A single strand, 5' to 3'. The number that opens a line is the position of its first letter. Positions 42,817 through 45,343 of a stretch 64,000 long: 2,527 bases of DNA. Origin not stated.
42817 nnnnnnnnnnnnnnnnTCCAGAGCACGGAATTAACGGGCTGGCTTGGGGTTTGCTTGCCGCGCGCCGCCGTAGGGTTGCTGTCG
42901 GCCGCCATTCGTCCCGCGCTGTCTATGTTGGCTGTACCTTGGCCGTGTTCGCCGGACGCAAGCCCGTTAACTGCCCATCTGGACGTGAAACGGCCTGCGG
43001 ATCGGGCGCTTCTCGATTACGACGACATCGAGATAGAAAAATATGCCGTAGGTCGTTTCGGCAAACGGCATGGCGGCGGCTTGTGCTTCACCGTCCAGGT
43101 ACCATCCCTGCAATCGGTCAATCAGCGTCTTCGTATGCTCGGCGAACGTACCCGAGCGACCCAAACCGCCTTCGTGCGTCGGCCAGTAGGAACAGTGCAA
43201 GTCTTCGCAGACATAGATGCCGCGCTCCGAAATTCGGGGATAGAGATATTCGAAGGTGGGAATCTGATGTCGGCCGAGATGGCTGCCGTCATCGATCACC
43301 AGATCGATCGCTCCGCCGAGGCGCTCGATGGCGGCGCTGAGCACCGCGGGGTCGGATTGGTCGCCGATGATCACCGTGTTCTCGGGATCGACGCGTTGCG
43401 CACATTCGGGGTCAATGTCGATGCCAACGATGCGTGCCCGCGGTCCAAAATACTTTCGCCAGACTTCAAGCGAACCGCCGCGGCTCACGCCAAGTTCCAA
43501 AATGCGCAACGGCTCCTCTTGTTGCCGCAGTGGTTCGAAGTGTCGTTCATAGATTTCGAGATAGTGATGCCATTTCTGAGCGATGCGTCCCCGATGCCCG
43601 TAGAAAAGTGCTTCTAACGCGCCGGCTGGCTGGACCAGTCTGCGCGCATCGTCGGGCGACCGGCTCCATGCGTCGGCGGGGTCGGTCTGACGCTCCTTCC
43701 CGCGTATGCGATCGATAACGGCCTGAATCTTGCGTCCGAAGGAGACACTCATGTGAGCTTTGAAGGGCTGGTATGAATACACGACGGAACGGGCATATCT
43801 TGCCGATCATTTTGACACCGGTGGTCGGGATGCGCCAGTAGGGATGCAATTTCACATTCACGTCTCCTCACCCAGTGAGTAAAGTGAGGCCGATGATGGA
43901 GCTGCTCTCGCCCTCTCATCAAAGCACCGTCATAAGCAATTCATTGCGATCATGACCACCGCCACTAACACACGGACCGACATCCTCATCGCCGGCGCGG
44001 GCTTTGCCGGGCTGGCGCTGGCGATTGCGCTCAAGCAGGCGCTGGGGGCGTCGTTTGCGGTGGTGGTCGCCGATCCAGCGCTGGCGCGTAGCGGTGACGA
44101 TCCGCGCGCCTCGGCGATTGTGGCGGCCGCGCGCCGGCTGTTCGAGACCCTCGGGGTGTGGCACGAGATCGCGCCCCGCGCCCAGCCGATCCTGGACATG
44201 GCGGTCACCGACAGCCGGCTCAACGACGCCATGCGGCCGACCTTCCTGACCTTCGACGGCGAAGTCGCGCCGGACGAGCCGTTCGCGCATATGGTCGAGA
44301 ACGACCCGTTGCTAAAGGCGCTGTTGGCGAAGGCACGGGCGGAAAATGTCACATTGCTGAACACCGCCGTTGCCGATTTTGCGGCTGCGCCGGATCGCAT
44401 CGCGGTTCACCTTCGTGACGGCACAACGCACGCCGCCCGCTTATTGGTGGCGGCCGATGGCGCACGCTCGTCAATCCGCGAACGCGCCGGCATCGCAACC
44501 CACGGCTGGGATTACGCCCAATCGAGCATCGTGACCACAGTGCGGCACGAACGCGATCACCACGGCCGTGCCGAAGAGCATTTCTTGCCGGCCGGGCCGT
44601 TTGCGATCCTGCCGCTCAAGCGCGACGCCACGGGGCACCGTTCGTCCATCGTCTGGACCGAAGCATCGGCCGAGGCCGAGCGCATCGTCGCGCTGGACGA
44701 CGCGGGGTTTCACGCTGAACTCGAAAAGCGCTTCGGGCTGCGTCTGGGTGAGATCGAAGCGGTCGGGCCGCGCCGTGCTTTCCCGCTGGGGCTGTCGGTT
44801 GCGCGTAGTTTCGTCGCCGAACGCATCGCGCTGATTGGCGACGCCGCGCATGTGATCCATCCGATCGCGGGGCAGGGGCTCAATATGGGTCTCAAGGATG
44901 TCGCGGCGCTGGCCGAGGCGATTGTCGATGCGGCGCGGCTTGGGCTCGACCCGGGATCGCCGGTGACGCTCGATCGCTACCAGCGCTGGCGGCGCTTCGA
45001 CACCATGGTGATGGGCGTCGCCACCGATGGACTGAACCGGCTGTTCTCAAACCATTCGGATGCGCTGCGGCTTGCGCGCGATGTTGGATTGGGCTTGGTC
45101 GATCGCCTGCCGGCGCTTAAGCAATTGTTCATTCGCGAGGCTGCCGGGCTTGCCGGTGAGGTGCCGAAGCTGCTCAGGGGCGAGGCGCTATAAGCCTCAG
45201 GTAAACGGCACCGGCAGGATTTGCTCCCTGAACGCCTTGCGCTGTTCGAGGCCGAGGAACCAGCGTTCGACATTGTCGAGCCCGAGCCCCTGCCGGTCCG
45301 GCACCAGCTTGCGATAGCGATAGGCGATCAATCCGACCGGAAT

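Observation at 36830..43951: Lower-GC island rich in methyltransferases and glycosyltransferases but lacking export, polymerase and sugar-nucleotide genes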

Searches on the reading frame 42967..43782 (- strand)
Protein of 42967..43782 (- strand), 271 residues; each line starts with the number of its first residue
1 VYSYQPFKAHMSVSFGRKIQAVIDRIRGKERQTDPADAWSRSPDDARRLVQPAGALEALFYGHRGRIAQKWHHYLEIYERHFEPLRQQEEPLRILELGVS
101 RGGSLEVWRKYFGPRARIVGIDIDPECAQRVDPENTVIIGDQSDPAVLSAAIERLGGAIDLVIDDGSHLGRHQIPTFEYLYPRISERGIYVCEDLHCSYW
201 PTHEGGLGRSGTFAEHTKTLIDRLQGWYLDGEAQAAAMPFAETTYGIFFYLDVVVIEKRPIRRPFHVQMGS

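Call 4: search_protein_families(library=pfam, proteins=[window:42967-43782:-], max_evalue=0.01)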
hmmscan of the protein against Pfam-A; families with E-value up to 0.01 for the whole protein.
window:42967-43782:- (271 aa): 2 families
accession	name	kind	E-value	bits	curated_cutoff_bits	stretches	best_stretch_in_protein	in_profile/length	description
PF01728.25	FtsJ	-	9.3e-07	29.4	24.1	1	90-173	21-108/181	FtsJ-like methyltransferase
PF13578.12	Methyltransf_24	-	1.4e-06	29.6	26.3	1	95-194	1-104/105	Methyltransferase domain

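Call 5: search_protein_families(library=ncbifam, proteins=[window:42967-43782:-], max_evalue=0.01)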
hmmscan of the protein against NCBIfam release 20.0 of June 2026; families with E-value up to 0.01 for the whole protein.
window:42967-43782:- (271 aa): 1 family
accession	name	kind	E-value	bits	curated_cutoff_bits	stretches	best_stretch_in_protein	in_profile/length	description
TIGR00438.1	rrmJ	equivalog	4.6e-05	23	300.15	1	93-167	35-107/188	23S rRNA (uridine(2552)-2'-O)-methyltransferase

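Call 18: search_solved_structures(query=window:42967-43782:-, max_evalue=0.1)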
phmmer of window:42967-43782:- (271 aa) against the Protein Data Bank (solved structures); distinct sequences matched with E-value up to 0.1: 11.
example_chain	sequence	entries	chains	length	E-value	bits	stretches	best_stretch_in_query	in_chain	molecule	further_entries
3ssm_A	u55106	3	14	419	1.9e-23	86.4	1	72-258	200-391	Methyltransferase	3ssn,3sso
8ia9_A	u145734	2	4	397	7.9e-20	74.5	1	72-222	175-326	Demethylmacrocin O-methyltransferase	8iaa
2bm8_A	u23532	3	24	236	0.0016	21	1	88-202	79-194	CEPHALOSPORIN HYDROXYLASE CMCI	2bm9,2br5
2br3_A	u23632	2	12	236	0.0018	20.8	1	88-202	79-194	CEPHALOSPORIN HYDROXYLASE CMCI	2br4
3bwy_A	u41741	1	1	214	0.051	16.1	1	85-129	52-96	COMT protein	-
3bwm_A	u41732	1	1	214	0.054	16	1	85-129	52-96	Catechol O-methyltransferase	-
4xue_B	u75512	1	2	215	0.054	16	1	85-129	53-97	Catechol O-methyltransferase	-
3a7e_A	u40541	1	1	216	0.055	16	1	85-129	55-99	Catechol O-methyltransferase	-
4xuc_A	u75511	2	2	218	0.056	16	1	85-129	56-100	Catechol O-methyltransferase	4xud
4pyi_A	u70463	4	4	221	0.057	15.9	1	85-129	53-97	Catechol O-methyltransferase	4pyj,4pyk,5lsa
6i3c_A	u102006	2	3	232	0.06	15.9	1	85-129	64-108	Catechol O-methyltransferase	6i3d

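Call 35: search_protein_families(library=phrogs, proteins=[window:42967-43782:-], max_evalue=0.001)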
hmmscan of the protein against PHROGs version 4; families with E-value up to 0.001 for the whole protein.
window:42967-43782:- (271 aa): 1 family
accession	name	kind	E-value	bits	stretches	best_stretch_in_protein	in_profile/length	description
phrog_21658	-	other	2.5e-22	80.7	1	71-201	17-154/226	methyltransferase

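Call 72: search_dna_similar(query=window:42967-43782:-, collection=plasmids, mode=protein, max_rows=15)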
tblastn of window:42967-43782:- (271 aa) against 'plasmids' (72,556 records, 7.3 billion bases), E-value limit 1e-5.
Records with a match: 34; places in all: 34; records where one place covers at least 80% of the query: 1.
Best place of each record, by identity: <60% 34.
By first word of the organism name: Rhizobium 7; Bradyrhizobium 7; Escherichia 4; Sinorhizobium 3; Enterobacter 2; Aminobacter 1; Acidithiobacillus 1; Methylocystis 1; Streptomyces 1; Mesorhizobium 1; and 6 more.
By predicted mobility (MOB-suite, as given by PLSDB): non-mobilizable 16; mobilizable 14; conjugative 4.
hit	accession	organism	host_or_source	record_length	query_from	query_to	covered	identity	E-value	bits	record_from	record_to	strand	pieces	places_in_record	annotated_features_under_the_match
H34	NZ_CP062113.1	Aminobacter sp. SR38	bacterial pure culture,soil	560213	54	259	76%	44.2%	2e-46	173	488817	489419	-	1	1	class I SAM-dependent methyltransferase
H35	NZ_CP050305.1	Rhizobium lusitanum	Oxytropis pumilio,cell culture,root ...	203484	53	260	77%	40.2%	1e-38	150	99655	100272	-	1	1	class I SAM-dependent methyltransferase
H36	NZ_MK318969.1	Rhizobium rhizogenes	-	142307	53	260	77%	40.2%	1e-38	150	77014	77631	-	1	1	class I SAM-dependent methyltransferase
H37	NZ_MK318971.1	Rhizobium rhizogenes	-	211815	53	260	77%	40.2%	1e-38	150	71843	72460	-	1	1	class I SAM-dependent methyltransferase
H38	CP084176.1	Acidithiobacillus ferrooxidans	cell culture,River sediment polluted by ...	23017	56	265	77%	39.5%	1e-42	162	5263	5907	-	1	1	class I SAM-dependent methyltransferase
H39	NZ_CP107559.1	Methylocystis sp. MJC1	whole organism,Alpine Peat Bogs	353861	49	265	80%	35.2%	2e-34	138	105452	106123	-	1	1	class I SAM-dependent methyltransferase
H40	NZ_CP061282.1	Streptomyces xanthii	whole organism,leaf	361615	68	258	70%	38.0%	7e-22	102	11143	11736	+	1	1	class I SAM-dependent methyltransferase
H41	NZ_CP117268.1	Rhizobium rhododendri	Rhododendron sp.,pure bacterial ...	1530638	55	258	75%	34.3%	1e-33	136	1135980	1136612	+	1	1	record has no annotation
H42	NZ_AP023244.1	Mesorhizobium sp. 113-3-3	Lotus japonicus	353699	68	258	70%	36.4%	1e-29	124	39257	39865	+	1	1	class I SAM-dependent methyltransferase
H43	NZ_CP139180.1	Escherichia coli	chicken,environmental sample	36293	59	242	68%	36.7%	2e-29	124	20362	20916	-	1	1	glycosyltransferase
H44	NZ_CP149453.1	Escherichia coli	chicken,environment sample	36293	59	242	68%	36.7%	2e-29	124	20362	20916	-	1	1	glycosyltransferase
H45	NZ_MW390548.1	Escherichia coli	-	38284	59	242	68%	36.7%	2e-29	124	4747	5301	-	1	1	glycosyltransferase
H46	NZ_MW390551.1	Escherichia coli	-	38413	59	242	68%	36.7%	2e-29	124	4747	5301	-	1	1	glycosyltransferase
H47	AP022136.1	Enterobacter cloacae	-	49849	59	242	68%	36.7%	2e-29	124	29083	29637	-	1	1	hypothetical protein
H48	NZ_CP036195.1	Klebsiella pneumoniae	Homo sapiens,blood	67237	63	259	73%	34.1%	2e-33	135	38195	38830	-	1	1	class I SAM-dependent methyltransferase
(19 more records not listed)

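Call 74: get_annotated_region(hit=H34, flank=9000)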
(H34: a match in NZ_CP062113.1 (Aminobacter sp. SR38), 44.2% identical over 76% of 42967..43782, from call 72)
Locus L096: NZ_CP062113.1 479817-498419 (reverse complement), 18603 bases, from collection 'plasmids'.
description: Aminobacter sp. SR38 plasmid pSR1, complete sequence
organism: Aminobacter sp. SR38 (NCBI taxid 2774562)
taxonomy: Bacteria; Pseudomonadota; Alphaproteobacteria; Hyphomicrobiales; Phyllobacteriaceae; Aminobacter; Aminobacter sp. SR38
host: -; source: bacterial pure culture,soil; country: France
typing (MOB-suite, as given by PLSDB): non-mobilizable
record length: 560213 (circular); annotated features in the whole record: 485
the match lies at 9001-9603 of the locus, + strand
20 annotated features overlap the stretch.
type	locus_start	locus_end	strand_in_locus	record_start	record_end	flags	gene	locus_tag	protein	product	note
CDS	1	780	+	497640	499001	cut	-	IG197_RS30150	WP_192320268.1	S8 family serine peptidase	-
CDS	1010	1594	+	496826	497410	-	-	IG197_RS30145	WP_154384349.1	DUF4956 domain-containing protein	-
CDS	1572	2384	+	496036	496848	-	-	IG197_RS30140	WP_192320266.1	polyphosphate polymerase domain-containing protein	-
CDS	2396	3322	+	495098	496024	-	-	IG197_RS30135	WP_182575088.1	esterase-like activity of phytase family protein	-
CDS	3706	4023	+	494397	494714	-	-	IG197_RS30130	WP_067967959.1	hypothetical protein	-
CDS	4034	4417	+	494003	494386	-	-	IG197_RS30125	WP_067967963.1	hypothetical protein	-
CDS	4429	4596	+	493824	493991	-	-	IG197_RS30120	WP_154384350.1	hypothetical protein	-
CDS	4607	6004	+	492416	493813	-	-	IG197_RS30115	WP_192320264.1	amino acid permease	GO:0055085 - transmembrane transport [Evidence IEA]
CDS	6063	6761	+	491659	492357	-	-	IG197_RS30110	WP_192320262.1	hypothetical protein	-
CDS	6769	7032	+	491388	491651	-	-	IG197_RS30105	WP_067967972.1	hypothetical protein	-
CDS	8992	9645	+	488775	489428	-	-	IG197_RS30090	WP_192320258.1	class I SAM-dependent methyltransferase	-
CDS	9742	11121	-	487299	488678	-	-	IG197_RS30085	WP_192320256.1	methyltransferase domain-containing protein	-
CDS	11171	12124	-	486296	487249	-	-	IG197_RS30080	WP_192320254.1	class I SAM-dependent methyltransferase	-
CDS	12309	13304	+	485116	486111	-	-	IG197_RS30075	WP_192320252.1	glycosyltransferase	-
CDS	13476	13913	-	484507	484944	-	-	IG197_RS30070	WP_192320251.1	hypothetical protein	-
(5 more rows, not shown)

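Call 89: find_related_loci(query=window:42967-43782:-, collection=metagenome_contigs, flank=9000)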
Query window:42967-43782:- (271 aa) in metagenome_contigs; peptide patterns used: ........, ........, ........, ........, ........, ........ (x = any residue, [..] = any of these).
492 stretches matched a pattern; 449 encode a relative of the query (tblastn E <= 1e-3); the best 80 are kept; 80 distinct loci.
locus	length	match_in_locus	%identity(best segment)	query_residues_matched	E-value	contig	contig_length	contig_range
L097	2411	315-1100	84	9-270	4e-165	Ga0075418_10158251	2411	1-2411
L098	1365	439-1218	84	10-270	2e-168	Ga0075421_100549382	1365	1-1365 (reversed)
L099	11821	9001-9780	75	11-270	2e-134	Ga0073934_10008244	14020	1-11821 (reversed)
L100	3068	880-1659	72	11-270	6e-135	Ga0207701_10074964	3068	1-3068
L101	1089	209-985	68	11-270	1e-133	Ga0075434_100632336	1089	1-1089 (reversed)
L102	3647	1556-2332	70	11-270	2e-124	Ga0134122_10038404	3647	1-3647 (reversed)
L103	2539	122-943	64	2-271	3e-124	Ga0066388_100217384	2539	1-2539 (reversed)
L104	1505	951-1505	84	10-194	1e-111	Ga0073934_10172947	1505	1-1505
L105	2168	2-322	89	164-270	1e-62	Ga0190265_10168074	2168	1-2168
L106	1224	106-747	41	53-270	1e-58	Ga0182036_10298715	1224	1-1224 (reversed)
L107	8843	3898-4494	48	55-258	2e-55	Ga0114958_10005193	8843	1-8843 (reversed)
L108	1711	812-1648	40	6-271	2e-55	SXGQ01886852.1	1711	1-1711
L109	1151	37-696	40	49-271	3e-56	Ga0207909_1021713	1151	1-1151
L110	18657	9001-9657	44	41-264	6e-53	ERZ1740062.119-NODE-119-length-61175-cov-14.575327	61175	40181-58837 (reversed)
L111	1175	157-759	45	53-258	6e-54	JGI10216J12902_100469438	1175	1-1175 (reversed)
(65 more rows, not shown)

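Call 109: search_protein_families(library=padloc, proteins=[window:42967-43782:-], max_evalue=0.001)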
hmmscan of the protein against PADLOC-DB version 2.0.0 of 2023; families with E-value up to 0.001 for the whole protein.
window:42967-43782:- (271 aa): 1 family
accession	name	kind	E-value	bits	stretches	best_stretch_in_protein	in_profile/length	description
PDLC04134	mad2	-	4.8e-05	20.4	1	59-197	260-399/492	mads_2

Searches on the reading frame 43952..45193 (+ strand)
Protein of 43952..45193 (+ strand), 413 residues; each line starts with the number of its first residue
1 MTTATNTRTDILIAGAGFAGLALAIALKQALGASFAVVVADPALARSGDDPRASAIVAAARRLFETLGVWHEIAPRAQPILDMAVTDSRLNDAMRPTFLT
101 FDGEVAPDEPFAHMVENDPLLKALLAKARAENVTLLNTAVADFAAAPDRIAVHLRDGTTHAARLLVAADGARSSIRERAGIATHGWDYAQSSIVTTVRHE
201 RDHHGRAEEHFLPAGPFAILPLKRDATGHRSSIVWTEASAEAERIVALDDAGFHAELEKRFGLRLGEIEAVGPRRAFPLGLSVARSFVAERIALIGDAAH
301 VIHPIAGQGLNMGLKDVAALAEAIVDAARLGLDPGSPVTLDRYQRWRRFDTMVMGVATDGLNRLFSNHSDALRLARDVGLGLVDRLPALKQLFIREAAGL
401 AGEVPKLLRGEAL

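Call 4: search_protein_families(library=pfam, proteins=[window:43952-45193:+], max_evalue=0.01)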
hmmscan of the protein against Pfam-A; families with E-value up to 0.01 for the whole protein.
window:43952-45193:+ (413 aa): 6 families
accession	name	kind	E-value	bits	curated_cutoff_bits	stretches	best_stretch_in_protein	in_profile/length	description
PF01494.25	FAD_binding_3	-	1.6e-29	103.7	22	1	8-347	1-338/349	FAD binding domain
PF05834.18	Lycopene_cycl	-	1.6e-07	31.2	23.4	0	289-351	255-318/380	Lycopene cyclase protein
PF07992.20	Pyr_redox_2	-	2.2e-06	27.7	26.1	0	10-45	2-178/291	Pyridine nucleotide-disulphide oxidoreductase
PF01266.30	DAO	-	2.2e-05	24.6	27.9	1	10-62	1-52/353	FAD dependent oxidoreductase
PF08491.16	SE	-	5e-05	23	20.1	1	291-375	131-215/276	Squalene epoxidase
PF13454.12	NAD_binding_9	-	0.0015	19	21.8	0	13-45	2-35/155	FAD-NAD(P)-binding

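Call 5: search_protein_families(library=ncbifam, proteins=[window:43952-45193:+], max_evalue=0.01)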
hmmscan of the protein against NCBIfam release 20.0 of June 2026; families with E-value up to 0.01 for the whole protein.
window:43952-45193:+ (413 aa): 66 families (the best 25 are shown)
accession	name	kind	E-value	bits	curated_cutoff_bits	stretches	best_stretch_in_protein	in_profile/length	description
NF005599.0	PRK07333.1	equivalog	3.5e-193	641.7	549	1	4-413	8-414/414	ubiquinone biosynthesis hydroxylase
TIGR01988.1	Ubi-OHases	subfamily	2.9e-123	411.5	224.65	1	10-399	1-387/387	ubiquinone biosynthesis hydroxylase, UbiH/UbiF/VisC/COQ6 family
TIGR01984.1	UbiH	equivalog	4.1e-101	338.6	392.2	1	10-398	1-381/382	2-octaprenyl-6-methoxyphenyl hydroxylase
NF005612.0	PRK07364.1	equivalog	1.2e-97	327.1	487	1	4-409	14-413/415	FAD-dependent hydroxylase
NF004356.0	PRK05732.1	equivalog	1.9e-88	296.9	384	1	8-401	3-393/395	2-octaprenyl-6-methoxyphenyl hydroxylase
NF004318.0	PRK05714.1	equivalog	1.2e-86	290.9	653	1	6-409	2-406/407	2-octaprenyl-3-methyl-6-methoxy-1,4-benzoquinol hydroxylase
NF005691.0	PRK07494.1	equivalog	4.4e-85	285.7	459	1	3-397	3-385/404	UbiH/UbiF family hydroxylase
NF006461.0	PRK08850.1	equivalog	2.5e-84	283.3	633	1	9-410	5-402/405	FAD-dependent 2-octaprenylphenol hydroxylase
NF006448.0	PRK08773.1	equivalog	9.1e-81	271.5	614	1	6-400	4-392/393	UbiH/UbiF family hydroxylase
NF005788.0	PRK07608.1-3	equivalog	3.2e-80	269.8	478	1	9-398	3-386/388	UbiH/UbiF family hydroxylase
NF005949.0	PRK08013.1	equivalog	1.6e-79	267.7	620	1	9-409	4-400/401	FAD-dependent 2-octaprenylphenol hydroxylase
NF006593.0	PRK09126.1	equivalog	2e-74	250.9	420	1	7-394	3-385/393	5-demethoxyubiquinol-8 5-hydroxylase UbiM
TIGR01989.1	COQ6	equivalog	4.5e-72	243.4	489.3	2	274-394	317-437/437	ubiquinone biosynthesis monooxygenase COQ6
NF005951.1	PRK08020.1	equivalog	6.8e-68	229.2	590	1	8-400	2-388/388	3-demethoxyubiquinol 3-hydroxylase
NF005786.0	PRK07608.1-1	equivalog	5e-58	196.7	597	1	3-398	5-392/393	UbiH/UbiF family hydroxylase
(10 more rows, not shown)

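Call 11: find_related_loci(query=window:43952-45193:+, collection=genome_contigs, flank=10000)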
Query window:43952-45193:+ (413 aa) in genome_contigs; peptide patterns used: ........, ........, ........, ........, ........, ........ (x = any residue, [..] = any of these).
600 stretches matched a pattern (row limit reached: there are more); 448 encode a relative of the query (tblastn E <= 1e-3); the best 80 are kept; 80 distinct loci.
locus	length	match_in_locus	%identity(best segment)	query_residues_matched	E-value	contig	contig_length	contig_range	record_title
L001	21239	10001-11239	86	1-413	0e+0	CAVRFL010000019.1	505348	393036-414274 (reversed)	MAG: uncultured Alphaproteobacteria bacterium isolate MFD04850.bin.2.74 genome assembly, contig: contig_6681, whole geno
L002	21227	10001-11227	85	5-413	0e+0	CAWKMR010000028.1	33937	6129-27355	MAG: uncultured Alphaproteobacteria bacterium isolate MFD03066.bin.3.35 genome assembly, contig: contig_23256, whole gen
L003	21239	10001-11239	83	1-413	0e+0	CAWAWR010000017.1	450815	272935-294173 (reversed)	MAG: uncultured Alphaproteobacteria bacterium isolate MFD05567.bin.2.196 genome assembly, contig: contig_22741, whole ge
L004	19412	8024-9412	75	1-413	0e+0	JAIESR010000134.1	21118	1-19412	MAG: Xanthobacteraceae bacterium isolate co.spades.METABAT.2.5kb_069 c_000000437590, whole genome shotgun sequence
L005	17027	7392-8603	77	9-413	0e+0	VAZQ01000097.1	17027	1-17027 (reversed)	MAG: Alphaproteobacteria bacterium isolate AP_12 14_0903_13_40cm_scaffold_24206, whole genome shotgun sequence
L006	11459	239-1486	75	10-413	0e+0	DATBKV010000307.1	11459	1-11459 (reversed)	MAG TPA_asm: Xanthobacteraceae bacterium isolate SMAG_U3955 k141_2160040, whole genome shotgun sequence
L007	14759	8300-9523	76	5-413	0e+0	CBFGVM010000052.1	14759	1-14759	MAG TPA_asm: uncultured Alphaproteobacteria bacterium isolate SRR28857630_binner23_Refined_15 genome assembly, contig: E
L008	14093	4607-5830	76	5-413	0e+0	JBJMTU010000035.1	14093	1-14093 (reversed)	MAG: Xanthobacteraceae bacterium isolate H1_18_all_fractions_metab_conc_36_64_14 k255_964184, whole genome shotgun seque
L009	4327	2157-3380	75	5-413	0e+0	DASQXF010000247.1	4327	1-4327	MAG TPA_asm: Xanthobacteraceae bacterium isolate SMAG_U11032 k141_692400, whole genome shotgun sequence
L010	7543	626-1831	79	8-413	0e+0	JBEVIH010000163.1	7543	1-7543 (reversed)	MAG: Xanthobacteraceae bacterium isolate T2R6BO_autometa_bin_0012 T2R6BO_autometa_bin_0012_k133_10683312, whole genome s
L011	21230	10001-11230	77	5-413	0e+0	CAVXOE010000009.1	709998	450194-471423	MAG: uncultured Alphaproteobacteria bacterium isolate MFD02134.bin.1.66 genome assembly, contig: contig_16787, whole gen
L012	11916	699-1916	78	7-413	0e+0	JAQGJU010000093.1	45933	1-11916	MAG: Xanthobacteraceae bacterium isolate RYN_493 scaffold_2217890, whole genome shotgun sequence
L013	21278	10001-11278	75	2-413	0e+0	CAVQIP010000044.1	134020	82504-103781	MAG: uncultured Alphaproteobacteria bacterium isolate MFD10007.bin.2.2 genome assembly, contig: contig_41395, whole geno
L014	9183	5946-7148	76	10-413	0e+0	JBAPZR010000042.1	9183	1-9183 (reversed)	MAG: Xanthobacteraceae bacterium isolate MFD00006_ilm_asm_bin3 k127_31066, whole genome shotgun sequence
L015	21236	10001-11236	73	5-413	0e+0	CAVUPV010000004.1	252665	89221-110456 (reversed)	MAG: uncultured Alphaproteobacteria bacterium isolate MFD06092.bin.2.96 genome assembly, contig: contig_25357, whole gen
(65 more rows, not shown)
